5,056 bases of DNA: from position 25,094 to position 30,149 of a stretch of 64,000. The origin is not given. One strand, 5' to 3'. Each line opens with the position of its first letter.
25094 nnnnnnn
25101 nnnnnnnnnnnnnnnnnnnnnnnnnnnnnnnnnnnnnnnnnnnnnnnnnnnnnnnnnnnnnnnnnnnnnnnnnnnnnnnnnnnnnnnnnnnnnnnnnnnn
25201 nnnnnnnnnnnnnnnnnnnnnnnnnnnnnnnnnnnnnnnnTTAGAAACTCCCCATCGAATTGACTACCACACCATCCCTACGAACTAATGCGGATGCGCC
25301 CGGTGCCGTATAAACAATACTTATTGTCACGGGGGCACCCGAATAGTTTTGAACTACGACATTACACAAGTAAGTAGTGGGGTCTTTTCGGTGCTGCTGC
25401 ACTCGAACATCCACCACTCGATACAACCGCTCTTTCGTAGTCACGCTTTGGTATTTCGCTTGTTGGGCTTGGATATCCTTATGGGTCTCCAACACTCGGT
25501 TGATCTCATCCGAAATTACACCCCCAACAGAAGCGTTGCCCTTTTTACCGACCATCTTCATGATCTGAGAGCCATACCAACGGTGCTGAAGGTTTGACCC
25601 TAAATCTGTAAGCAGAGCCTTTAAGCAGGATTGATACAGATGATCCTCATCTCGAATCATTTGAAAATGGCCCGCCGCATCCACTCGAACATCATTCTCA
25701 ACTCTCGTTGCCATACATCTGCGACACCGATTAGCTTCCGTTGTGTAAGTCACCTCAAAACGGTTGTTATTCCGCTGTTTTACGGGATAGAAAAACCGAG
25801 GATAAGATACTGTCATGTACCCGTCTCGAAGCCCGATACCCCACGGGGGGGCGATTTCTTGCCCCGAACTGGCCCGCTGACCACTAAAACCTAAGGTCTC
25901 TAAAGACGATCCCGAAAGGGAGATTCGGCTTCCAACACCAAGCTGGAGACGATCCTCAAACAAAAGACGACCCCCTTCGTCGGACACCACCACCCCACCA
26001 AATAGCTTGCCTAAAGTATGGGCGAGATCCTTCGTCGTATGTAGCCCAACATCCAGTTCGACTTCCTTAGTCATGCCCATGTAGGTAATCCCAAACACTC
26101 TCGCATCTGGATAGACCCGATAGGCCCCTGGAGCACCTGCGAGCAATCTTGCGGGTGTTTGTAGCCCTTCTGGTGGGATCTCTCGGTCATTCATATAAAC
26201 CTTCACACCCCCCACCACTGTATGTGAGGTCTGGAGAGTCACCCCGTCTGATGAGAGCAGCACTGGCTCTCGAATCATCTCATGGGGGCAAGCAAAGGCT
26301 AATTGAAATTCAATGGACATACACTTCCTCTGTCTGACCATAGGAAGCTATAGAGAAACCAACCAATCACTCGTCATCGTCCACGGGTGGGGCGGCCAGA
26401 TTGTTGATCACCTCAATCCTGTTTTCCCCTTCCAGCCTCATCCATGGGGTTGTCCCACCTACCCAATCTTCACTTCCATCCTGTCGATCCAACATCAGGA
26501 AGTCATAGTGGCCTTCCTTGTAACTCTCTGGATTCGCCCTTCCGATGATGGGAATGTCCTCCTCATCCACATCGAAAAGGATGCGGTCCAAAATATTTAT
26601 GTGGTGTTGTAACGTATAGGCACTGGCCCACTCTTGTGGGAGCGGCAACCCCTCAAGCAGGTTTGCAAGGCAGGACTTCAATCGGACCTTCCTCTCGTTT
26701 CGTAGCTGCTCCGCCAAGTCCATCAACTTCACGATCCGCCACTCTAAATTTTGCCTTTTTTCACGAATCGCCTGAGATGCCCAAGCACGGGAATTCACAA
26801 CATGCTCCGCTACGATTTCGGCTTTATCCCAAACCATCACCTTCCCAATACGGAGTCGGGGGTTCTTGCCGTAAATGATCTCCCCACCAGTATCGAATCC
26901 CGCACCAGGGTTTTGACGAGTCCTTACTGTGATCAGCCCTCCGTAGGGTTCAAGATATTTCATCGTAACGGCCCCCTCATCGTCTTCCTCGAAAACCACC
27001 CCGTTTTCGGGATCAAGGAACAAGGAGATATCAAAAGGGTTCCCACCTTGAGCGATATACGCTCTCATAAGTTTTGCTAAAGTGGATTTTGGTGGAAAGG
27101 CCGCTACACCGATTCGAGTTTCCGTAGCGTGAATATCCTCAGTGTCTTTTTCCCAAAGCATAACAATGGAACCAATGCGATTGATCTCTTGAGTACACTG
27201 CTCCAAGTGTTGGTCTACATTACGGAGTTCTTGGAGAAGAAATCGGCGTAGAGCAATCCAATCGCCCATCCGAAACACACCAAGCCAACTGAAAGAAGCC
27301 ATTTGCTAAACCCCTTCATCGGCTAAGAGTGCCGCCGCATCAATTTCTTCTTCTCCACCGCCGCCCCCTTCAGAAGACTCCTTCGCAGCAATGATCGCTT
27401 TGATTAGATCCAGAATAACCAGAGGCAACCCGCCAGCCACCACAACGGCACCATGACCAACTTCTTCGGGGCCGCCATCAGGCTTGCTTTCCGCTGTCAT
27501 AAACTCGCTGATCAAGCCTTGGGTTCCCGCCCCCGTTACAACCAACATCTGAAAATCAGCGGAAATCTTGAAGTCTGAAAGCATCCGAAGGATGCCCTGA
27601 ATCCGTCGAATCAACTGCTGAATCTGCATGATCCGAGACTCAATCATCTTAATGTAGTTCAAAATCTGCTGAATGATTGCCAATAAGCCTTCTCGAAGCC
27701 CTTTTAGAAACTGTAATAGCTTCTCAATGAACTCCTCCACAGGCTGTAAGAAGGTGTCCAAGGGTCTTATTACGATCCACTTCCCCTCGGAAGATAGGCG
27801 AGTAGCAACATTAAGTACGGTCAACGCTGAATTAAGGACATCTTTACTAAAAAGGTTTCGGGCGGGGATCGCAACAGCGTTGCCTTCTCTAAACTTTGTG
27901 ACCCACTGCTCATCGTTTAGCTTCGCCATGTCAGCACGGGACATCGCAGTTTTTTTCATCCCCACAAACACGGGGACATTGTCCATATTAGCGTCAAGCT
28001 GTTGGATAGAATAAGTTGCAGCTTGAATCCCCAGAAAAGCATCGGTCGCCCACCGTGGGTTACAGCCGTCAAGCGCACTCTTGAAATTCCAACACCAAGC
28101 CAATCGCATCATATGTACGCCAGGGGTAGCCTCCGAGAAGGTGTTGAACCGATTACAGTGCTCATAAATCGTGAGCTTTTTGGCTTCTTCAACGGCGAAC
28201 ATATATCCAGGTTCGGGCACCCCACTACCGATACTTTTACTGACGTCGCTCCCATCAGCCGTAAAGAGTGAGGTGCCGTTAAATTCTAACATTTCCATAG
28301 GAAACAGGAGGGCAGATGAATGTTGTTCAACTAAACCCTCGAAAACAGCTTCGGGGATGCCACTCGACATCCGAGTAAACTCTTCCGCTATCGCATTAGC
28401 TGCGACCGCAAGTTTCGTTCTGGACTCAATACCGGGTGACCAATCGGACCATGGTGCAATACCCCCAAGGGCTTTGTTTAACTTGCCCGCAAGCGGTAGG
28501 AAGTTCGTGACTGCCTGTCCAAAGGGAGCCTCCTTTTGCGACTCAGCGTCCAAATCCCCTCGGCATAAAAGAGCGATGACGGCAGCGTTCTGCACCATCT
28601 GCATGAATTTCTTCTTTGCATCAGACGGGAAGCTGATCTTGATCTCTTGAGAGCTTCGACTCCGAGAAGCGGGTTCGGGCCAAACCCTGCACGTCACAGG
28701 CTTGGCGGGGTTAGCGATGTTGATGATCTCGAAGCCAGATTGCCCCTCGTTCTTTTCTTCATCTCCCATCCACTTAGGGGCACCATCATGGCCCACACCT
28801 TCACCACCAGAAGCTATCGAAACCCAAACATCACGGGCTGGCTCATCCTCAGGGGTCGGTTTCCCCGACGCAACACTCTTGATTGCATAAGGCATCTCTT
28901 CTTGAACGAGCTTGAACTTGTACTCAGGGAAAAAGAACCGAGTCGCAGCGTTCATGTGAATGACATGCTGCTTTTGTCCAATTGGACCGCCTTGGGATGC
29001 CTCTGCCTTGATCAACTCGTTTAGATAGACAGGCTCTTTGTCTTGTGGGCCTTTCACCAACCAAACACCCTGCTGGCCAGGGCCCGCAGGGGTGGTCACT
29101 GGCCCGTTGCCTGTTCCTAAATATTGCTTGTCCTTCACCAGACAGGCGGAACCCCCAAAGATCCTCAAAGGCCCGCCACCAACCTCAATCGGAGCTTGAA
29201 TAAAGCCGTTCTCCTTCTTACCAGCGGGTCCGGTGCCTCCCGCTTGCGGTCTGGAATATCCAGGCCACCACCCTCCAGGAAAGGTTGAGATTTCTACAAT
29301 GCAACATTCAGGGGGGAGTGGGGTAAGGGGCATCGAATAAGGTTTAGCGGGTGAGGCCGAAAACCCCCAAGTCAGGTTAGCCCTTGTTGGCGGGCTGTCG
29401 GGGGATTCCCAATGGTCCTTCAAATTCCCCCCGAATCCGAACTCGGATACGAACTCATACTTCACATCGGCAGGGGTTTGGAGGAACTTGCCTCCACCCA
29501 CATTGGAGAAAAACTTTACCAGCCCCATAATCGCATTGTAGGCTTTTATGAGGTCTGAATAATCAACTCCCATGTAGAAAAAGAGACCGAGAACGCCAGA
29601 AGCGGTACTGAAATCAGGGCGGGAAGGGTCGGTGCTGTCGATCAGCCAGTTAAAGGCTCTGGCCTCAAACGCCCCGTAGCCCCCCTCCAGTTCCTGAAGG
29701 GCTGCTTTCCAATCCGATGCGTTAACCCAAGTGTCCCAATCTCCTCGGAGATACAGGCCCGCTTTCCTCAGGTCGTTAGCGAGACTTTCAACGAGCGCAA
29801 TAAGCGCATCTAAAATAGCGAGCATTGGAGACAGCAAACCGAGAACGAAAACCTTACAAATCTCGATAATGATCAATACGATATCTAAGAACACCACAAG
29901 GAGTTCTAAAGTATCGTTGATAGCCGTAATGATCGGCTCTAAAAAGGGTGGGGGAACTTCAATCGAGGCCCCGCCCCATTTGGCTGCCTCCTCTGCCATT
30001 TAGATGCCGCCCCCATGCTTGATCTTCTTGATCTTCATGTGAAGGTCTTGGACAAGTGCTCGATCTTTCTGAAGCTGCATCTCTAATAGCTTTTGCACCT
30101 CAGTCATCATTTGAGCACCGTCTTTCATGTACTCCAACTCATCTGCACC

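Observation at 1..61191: A tail module of more than 61 kb on one strand: an oversized contractile machine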

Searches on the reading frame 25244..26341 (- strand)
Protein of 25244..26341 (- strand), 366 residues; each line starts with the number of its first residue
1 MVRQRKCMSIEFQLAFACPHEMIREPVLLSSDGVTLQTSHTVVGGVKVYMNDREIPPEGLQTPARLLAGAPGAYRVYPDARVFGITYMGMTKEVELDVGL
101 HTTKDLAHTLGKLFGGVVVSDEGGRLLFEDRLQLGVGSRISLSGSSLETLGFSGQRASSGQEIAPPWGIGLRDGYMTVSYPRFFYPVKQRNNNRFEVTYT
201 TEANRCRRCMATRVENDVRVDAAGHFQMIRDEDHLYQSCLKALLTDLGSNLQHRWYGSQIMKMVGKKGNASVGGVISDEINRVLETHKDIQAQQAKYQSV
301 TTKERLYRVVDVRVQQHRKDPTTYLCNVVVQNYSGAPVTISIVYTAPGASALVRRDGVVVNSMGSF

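Call 4: search_protein_families(library=pfam, proteins=[window:25244-26341:-], max_evalue=0.01)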
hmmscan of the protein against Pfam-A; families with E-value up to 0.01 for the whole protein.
window:25244-26341:- (366 aa): 1 family
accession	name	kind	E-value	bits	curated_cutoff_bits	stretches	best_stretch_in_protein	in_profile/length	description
PF10934.14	Sheath_initiator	-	7.2e-05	23.3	32.9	1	215-292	6-85/104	Contractile injection system sheath initiator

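Call 7: search_protein_families(library=phrogs, proteins=[window:25244-26341:-], max_evalue=0.01)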
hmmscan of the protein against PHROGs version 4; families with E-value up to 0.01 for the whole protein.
window:25244-26341:- (366 aa): 3 families
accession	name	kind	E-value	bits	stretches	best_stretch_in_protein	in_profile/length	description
phrog_975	-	tail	1.4e-09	38.4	1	221-303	123-203/238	baseplate protein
phrog_43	-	tail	2.6e-06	28.1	1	227-320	14-109/126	baseplate wedge subunit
phrog_2669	-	tail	0.0026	18.9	1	226-316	19-111/138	baseplate protein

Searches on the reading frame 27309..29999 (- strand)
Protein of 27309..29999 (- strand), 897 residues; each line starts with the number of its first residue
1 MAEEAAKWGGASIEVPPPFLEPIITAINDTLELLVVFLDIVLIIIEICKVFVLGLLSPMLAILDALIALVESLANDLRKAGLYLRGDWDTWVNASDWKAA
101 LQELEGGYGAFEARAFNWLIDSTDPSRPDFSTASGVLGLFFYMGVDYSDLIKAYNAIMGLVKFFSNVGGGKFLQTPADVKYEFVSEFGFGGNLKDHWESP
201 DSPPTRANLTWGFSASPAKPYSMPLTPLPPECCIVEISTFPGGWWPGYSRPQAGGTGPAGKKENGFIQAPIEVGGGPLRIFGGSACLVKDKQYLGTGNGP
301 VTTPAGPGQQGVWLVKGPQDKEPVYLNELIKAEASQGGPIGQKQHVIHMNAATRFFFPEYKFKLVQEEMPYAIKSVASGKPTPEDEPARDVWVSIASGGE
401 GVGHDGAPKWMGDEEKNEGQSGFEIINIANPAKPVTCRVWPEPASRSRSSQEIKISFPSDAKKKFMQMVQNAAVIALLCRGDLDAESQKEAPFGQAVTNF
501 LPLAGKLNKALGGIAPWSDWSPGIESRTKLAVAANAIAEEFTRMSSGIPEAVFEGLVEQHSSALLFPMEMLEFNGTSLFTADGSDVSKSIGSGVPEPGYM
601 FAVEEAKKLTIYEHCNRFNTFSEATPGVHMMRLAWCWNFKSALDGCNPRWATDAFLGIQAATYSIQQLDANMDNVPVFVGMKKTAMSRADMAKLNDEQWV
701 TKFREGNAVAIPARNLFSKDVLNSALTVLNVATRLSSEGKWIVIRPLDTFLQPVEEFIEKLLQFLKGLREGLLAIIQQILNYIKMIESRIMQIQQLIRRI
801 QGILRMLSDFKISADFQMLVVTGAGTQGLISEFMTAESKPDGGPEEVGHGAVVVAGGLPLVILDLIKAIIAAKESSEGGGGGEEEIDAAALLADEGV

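Call 4: search_protein_families(library=pfam, proteins=[window:27309-29999:-], max_evalue=0.01)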
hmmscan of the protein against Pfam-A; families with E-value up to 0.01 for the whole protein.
window:27309-29999:- (897 aa): 0 families

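Call 7: search_protein_families(library=phrogs, proteins=[window:27309-29999:-], max_evalue=0.01)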
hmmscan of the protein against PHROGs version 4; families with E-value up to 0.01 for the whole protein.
window:27309-29999:- (897 aa): 1 family
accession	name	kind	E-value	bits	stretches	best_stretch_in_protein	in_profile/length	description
phrog_4200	-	tail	0.004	16.7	1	727-879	506-655/732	tail length tape measure protein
